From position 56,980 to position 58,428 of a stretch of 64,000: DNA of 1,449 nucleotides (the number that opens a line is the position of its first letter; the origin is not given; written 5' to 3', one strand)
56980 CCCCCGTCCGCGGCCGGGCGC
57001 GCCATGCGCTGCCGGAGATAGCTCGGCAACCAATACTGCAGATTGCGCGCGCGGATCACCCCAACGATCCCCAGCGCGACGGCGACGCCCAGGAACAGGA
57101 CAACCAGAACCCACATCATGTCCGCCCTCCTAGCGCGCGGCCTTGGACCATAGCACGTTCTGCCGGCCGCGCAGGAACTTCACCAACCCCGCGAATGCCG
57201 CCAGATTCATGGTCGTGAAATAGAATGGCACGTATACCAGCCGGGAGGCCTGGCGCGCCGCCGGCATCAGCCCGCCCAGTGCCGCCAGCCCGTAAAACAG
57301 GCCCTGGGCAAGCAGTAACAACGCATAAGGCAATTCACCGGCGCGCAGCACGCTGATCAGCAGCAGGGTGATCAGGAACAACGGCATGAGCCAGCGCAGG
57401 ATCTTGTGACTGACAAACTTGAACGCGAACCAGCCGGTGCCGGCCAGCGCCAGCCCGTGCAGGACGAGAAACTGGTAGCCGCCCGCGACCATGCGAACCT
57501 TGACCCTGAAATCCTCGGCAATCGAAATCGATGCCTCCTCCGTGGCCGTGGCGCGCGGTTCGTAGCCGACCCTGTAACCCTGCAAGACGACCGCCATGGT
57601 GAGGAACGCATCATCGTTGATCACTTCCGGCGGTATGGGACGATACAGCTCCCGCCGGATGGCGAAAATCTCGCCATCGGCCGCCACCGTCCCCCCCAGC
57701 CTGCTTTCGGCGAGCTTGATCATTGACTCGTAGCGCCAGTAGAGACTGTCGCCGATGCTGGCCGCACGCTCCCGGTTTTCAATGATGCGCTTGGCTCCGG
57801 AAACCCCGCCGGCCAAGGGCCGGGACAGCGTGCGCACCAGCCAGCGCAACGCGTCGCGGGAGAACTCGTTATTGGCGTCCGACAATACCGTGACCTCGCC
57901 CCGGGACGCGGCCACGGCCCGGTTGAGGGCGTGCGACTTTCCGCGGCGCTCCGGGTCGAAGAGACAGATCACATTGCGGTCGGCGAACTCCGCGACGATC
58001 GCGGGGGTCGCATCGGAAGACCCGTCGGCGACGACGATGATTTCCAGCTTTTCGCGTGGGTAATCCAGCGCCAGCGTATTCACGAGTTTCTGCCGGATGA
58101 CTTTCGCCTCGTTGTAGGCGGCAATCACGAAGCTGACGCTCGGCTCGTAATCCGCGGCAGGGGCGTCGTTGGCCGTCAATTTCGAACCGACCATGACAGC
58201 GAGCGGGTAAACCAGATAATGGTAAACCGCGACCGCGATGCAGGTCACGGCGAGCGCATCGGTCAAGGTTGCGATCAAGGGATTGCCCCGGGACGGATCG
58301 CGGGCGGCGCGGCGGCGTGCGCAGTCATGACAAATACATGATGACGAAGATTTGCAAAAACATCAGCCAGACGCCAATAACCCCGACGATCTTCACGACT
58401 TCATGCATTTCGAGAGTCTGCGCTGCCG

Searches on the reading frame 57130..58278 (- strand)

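Call 3: search_protein_families(library=pfam, proteins=[window:57130-58278:-], max_evalue=0.01)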
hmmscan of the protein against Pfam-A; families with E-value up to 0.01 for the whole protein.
window:57130-58278:- (382 aa): 5 families
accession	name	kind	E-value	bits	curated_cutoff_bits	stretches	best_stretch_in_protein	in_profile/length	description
PF00535.33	Glycos_transf_2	-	4.4e-23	82.5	23.3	1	49-212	1-164/168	Glycosyl transferase family 2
PF13641.12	Glyco_tranf_2_3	-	3.2e-22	80.1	27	1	46-260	1-224/230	Glycosyltransferase like family 2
PF13506.12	Glyco_transf_21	-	5.3e-07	29.7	21.7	1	114-248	18-155/174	Glycosyl transferase family 21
PF13632.12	Glyco_trans_2_3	-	5e-05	23.6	27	1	133-327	5-192/198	Glycosyl transferase family group 2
PF10111.15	Glyco_tranf_2_2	-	0.0036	17.3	27.3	1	50-146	2-101/276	Glycosyltransferase like family 2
